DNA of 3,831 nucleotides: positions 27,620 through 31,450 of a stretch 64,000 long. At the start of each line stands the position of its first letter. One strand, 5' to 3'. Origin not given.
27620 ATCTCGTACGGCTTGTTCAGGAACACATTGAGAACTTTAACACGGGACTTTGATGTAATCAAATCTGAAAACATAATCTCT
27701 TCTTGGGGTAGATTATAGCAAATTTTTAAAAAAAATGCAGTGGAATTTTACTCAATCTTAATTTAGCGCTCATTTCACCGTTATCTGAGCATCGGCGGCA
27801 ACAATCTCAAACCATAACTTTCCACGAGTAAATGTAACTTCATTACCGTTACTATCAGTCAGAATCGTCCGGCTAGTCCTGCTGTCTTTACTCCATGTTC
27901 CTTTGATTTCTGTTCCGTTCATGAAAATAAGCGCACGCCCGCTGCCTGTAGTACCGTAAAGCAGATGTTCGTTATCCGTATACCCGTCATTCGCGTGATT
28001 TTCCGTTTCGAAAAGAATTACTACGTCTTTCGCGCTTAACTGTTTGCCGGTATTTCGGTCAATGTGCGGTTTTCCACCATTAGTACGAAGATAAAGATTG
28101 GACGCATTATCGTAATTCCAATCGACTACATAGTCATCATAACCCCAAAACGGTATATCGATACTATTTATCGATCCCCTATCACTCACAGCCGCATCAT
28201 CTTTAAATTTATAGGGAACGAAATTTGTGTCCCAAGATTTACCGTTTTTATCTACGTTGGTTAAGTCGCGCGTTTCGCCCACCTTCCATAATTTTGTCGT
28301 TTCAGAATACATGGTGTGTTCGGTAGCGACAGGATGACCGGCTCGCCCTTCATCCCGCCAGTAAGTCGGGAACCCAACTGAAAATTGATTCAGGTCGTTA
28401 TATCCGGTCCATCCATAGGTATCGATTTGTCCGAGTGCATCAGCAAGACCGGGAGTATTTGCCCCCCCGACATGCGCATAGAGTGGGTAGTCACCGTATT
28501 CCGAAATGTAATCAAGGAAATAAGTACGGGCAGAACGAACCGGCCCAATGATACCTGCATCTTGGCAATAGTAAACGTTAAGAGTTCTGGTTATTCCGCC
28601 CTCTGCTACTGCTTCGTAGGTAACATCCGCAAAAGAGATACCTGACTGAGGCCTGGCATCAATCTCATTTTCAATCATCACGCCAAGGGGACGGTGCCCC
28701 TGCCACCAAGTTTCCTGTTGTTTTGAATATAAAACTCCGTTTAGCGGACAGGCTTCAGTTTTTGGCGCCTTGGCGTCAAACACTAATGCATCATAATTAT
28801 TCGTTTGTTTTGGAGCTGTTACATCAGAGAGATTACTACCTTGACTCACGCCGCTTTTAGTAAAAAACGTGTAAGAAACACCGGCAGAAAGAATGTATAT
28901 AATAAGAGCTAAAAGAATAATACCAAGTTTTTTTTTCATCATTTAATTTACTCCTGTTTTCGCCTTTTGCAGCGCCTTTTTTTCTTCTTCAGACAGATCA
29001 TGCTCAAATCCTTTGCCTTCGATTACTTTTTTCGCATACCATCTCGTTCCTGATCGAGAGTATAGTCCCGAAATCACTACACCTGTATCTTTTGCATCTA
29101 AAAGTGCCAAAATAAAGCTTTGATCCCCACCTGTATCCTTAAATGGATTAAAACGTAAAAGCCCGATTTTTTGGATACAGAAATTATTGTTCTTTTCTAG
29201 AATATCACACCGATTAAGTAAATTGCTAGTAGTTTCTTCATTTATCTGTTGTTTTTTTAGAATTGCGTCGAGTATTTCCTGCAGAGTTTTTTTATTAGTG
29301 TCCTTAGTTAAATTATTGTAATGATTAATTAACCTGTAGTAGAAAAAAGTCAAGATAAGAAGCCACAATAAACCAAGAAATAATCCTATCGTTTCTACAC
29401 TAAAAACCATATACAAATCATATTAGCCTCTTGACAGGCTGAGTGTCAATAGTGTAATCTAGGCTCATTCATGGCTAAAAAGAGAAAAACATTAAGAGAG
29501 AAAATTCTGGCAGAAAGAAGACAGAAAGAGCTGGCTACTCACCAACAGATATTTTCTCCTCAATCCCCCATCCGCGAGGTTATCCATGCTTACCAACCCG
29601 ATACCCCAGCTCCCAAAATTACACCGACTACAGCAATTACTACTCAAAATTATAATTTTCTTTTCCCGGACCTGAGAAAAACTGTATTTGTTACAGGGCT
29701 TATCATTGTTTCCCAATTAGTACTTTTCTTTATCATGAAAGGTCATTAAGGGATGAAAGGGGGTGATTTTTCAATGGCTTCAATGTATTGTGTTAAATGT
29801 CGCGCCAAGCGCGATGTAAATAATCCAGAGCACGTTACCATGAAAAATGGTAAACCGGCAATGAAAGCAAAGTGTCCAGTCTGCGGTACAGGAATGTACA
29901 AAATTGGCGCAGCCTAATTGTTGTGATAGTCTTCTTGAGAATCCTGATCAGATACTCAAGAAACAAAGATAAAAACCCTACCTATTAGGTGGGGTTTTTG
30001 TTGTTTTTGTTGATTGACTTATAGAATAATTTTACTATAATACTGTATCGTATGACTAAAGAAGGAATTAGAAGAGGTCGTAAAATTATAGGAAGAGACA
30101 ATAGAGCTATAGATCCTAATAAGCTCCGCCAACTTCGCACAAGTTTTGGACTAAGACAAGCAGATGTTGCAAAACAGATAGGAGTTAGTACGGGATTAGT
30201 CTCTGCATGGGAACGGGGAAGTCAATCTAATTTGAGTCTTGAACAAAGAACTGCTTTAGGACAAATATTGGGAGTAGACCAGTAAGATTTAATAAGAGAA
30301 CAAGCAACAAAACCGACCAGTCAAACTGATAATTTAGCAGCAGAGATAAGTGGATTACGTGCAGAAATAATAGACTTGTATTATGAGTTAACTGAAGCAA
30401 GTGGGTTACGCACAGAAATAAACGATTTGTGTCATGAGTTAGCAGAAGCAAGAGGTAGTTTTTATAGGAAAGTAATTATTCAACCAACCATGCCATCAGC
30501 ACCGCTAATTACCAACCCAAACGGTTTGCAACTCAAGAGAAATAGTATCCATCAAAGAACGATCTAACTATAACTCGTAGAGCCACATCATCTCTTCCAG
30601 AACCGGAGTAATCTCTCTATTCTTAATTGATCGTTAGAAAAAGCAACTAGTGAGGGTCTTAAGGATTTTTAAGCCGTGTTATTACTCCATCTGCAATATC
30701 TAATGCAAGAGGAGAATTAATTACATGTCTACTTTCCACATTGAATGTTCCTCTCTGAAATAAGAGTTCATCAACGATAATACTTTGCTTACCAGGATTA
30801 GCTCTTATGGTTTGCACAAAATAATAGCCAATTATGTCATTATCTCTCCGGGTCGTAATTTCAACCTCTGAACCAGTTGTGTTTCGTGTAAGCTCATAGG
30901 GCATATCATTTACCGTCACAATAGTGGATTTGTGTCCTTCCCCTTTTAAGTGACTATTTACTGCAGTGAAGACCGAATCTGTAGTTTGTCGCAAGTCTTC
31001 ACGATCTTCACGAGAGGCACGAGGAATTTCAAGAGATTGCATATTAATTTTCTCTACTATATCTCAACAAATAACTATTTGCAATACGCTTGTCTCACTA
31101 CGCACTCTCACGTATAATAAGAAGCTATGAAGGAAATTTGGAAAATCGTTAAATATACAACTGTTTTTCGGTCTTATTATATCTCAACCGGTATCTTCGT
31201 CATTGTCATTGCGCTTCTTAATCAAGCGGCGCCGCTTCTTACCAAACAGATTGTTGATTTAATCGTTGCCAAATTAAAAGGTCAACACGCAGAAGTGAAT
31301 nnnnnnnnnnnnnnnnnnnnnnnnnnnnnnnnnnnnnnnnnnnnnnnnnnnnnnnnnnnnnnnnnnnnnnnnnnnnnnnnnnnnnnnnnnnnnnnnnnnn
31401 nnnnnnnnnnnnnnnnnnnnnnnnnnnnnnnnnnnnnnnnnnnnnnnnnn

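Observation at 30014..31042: XRE regulator followed across an in-frame TAA by 17-aa tandem repeats, plus a convergent unknown 127-aa protein, in a promoter/terminator-bounded islet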

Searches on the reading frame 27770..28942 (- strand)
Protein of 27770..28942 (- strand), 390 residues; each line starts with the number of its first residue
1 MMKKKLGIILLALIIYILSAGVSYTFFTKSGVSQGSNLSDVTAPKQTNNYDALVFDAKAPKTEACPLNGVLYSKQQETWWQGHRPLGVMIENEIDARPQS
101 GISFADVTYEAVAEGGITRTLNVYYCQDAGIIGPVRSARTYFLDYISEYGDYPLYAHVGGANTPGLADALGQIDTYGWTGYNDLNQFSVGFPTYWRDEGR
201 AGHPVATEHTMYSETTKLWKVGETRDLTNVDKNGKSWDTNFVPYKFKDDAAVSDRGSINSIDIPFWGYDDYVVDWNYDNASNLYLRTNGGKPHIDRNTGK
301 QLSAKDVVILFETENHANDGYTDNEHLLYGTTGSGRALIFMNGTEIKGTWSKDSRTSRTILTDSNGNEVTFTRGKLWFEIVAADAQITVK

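Call 45: search_protein_families(library=pfam, proteins=[window:27770-28942:-], max_evalue=0.001)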
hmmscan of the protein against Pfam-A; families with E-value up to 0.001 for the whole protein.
window:27770-28942:- (390 aa): 2 families
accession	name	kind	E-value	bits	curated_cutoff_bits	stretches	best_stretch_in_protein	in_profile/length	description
PF11258.13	DUF3048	-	7e-31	107.8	25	1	81-225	12-145/148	Protein of unknown function (DUF3048) N-terminal domain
PF17479.7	DUF3048_C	-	7.3e-27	94.4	25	1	263-377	3-113/114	Protein of unknown function (DUF3048) C-terminal domain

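Call 79: find_related_loci(query=window:27770-28942:-, collection=metagenome_contigs, flank=8000)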
Query window:27770-28942:- (390 aa) in metagenome_contigs; peptide patterns used: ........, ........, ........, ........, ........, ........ (x = any residue, [..] = any of these).
161 stretches matched a pattern; 45 encode a relative of the query (tblastn E <= 1e-3); 45 distinct loci.
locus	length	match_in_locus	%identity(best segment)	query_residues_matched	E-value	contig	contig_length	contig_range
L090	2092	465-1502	75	45-390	0e+0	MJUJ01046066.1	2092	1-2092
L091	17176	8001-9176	67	2-390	0e+0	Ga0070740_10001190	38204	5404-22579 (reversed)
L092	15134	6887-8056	66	2-390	3e-174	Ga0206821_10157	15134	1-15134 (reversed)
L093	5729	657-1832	63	2-390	1e-169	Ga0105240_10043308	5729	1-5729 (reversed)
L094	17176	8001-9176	61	1-390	4e-166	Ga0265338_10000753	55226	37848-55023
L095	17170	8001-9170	60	1-390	2e-161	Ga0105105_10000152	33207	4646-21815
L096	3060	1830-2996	62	1-390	5e-170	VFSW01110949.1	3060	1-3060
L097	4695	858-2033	59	1-390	2e-164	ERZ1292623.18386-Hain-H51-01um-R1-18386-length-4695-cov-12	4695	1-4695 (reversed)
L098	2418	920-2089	61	1-390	6e-172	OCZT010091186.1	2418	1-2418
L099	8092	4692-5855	61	2-390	9e-160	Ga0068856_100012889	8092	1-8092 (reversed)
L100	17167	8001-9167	61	1-390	1e-159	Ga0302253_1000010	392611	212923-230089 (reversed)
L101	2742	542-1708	60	1-390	1e-168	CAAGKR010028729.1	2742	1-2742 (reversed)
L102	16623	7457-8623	60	1-390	1e-158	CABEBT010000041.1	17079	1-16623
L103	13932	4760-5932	60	1-390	2e-158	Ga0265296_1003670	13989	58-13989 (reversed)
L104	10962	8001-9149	59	1-387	2e-158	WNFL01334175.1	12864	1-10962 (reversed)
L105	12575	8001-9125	62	15-390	7e-158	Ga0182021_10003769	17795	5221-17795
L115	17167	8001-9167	59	2-389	2e-155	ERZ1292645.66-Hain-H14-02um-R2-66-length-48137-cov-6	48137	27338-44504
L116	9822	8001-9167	59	1-390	6e-155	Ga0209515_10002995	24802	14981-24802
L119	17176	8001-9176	58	3-390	4e-154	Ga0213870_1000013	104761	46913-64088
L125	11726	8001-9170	59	1-390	7e-153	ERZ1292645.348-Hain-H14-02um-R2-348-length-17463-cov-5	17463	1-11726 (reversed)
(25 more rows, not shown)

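Call 90: search_protein_families(library=pfam, proteins=[L116:5834-6934:+, L116:4856-5650:-, L105:5358-6281:-, L105:6291-6779:-, L119:6078-6842:+, L102:5598-6338:+, L125:6355-6948:+, L092:3836-5428:-, L115:5311-6915:-], max_evalue=0.001)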
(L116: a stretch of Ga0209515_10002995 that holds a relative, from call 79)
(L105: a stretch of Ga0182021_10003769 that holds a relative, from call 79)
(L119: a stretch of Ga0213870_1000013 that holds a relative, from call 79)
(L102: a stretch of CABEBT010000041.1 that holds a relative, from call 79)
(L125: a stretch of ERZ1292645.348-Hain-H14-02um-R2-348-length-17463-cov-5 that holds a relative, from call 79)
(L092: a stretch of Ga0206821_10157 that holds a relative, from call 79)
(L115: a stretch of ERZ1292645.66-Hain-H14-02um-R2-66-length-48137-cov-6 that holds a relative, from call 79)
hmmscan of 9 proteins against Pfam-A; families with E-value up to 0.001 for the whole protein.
L116:5834-6934:+ (367 aa): 3 families
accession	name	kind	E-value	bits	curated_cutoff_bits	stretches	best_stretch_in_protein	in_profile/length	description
PF02661.23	Fic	-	5e-13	50.1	24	1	124-234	2-93/93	Fic/DOC family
PF22168.2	DIP2311-like_C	-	4.7e-05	24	27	1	313-366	9-62/63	Transcriptional regulator DIP2311-like, C-terminal domain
PF01978.25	TrmB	-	8e-05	22.9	25.6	1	308-366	7-64/68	Sugar-specific transcriptional regulator TrmB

L116:4856-5650:- (265 aa): 0 families

L105:5358-6281:- (308 aa): 11 families
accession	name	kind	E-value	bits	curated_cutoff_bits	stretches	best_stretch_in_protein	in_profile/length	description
PF05175.20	MTS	-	1e-12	48.5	23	1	110-197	20-108/170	Methyltransferase small domain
PF02475.24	TRM5-TYW2_MTfase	-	1.5e-09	38.5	28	1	122-194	37-111/164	TRM5/TYW2 methyltransferase domain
PF13847.12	Methyltransf_31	-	2.1e-09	37.7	27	1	122-203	4-87/145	Methyltransferase domain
PF09445.16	Methyltransf_15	-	4.7e-08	33.2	22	1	123-191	2-70/165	RNA cap guanine-N2 methyltransferase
PF13649.12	Methyltransf_25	-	8.5e-08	33.2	27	1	126-195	2-72/97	Methyltransferase domain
PF08241.18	Methyltransf_11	-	3.1e-07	31.4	21.2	1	126-195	1-68/95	Methyltransferase domain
PF06325.19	PrmA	-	8.2e-06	26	22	1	113-192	154-231/296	Ribosomal protein L11 methyltransferase (PrmA)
PF05958.17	tRNA_U5-meth_tr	-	7.1e-05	22.4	23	1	124-177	204-258/357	tRNA (Uracil-5-)-methyltransferase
PF08242.18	Methyltransf_12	-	0.00068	20.8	30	0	126-195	1-73/98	Methyltransferase domain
PF12847.13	Methyltransf_18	-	0.0008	19.9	27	0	133-193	26-88/151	Methyltransferase domain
PF03602.21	Cons_hypoth95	-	0.00085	19.5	24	0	119-191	39-117/182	Conserved hypothetical protein 95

L105:6291-6779:- (163 aa): 0 families

L119:6078-6842:+ (255 aa): 2 families
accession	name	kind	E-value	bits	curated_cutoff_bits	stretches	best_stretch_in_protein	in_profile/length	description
PF03372.29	Exo_endo_phos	-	1.1e-16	61.7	24.5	1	10-246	1-225/225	Endonuclease/Exonuclease/phosphatase family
PF14529.12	Exo_endo_phos_2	-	0.00083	19.6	27.4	0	163-249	21-116/117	Endonuclease-reverse transcriptase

L102:5598-6338:+ (247 aa): 1 family
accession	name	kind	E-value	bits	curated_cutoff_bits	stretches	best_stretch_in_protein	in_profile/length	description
PF01872.23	RibD_C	-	1.5e-18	67.8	24.1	1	15-228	1-190/197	RibD C-terminal domain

L125:6355-6948:+ (198 aa): 0 families

L092:3836-5428:- (531 aa): 1 family
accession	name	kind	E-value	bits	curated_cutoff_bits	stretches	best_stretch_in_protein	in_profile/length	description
PF18933.6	PsbP_2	-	7.7e-08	33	27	1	348-529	11-184/184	PsbP-like protein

L115:5311-6915:- (535 aa): 1 family
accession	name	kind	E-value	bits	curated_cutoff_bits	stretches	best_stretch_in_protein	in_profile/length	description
PF18933.6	PsbP_2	-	9.6e-08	32.7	27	1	385-532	44-183/184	PsbP-like protein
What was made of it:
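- One relative carries a Fic/DOC gene at the same junction (call 90).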

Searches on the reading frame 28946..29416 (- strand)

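Call 7: search_protein_families(library=pfam, proteins=[window:28946-29416:-], max_evalue=1)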
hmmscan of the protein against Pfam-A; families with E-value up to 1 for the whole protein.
seq(157 aa): 6 families
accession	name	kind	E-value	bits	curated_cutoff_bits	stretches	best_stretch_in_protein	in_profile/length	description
PF14584.11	DUF4446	-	1.2e-35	123.2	27.4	1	12-152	10-149/150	Protein of unknown function (DUF4446)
PF08395.17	7tm_7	-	0.032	14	26.6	1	5-51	262-309/370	7tm Chemosensory receptor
PF09763.15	Sec3_CC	-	0.064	13.5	27.1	1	38-76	78-115/133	Exocyst complex component Sec3, coiled-coil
PF19745.5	FUT8_N_cat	-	0.094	11.9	27.6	1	8-78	9-78/499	Alpha-(1,6)-fucosyltransferase N- and catalytic domains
PF19977.5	xRRM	-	0.15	12.7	23.7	1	30-67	7-44/120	xRRM domain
PF14991.11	MLANA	-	0.2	12.4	27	1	11-61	29-77/117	Protein melan-A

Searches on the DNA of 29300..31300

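Call 20: search_rna_families(source=window, start=29300, end=31300, threshold=evalue, max_evalue=1)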
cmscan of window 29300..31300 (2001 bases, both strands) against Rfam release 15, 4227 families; matches with E-value up to 1: 7.
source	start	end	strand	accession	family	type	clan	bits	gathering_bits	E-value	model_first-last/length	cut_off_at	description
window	29917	30007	+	RF01772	rnk_pseudo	Cis-reg; leader;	-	30.6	55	0.01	1-108/108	no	Pseudomonas rnk leader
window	29973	30035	-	RF02844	RefA9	Gene; antisense;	-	29.1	49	0.072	1-64/64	no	Enterococcus sRNA A9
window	29940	30036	+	RF01770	rimP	Cis-reg; leader;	-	22.8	47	0.86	1-102/102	no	Gammaprotebacteria rimP leader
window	29930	30004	+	RF00506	Thr_leader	Cis-reg; leader;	-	22.3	55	0.28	1-118/118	no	Threonine operon leader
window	29939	30033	+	RF00885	MIR821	Gene; miRNA;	-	21.7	249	0.29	1-275/275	no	MIR821 microRNA precursor family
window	29947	30003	+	RF01416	NrrF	Gene; antisense;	-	19.7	60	0.53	106-160/160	no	NrrF RNA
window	30477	30559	+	RF01933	bxd_5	Gene; lncRNA;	-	16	50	0.86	1-57/57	no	Bithoraxoid conserved region 5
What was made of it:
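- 29968..30002 (+): Intrinsic terminator of the upstream orf92-DUF5679 unit; it forms the left edge of the islet. The only Rfam matches here are sub-threshold and terminator-like (call 20).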

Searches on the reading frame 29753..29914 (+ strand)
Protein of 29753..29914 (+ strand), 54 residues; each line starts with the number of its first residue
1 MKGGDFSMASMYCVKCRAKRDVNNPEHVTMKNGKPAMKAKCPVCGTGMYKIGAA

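Call 7: search_protein_families(library=pfam, proteins=[window:29753-29914:+], max_evalue=1)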
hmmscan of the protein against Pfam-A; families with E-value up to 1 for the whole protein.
seq(54 aa): 5 families
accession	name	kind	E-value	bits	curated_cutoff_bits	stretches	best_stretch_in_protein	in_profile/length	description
PF18930.5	DUF5679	-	1.2e-16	61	27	1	12-51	1-40/40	Domain of unknown function (DUF5679)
PF20120.5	DUF6510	-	0.0096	16.2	26.4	1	5-50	21-63/86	Family of unknown function (DUF6510)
PF21349.2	RUBY_RBDX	-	0.024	14.5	26.5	1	39-46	17-24/30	Rubrerythrin, rubredoxin-like domain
PF11682.14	Zn_ribbon_11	-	0.033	14.3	24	1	41-51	21-31/37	Probable zinc-ribbon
PF14205.11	Cys_rich_KTR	-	0.06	13.6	25.5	0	11-22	28-39/54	Cysteine-rich KTR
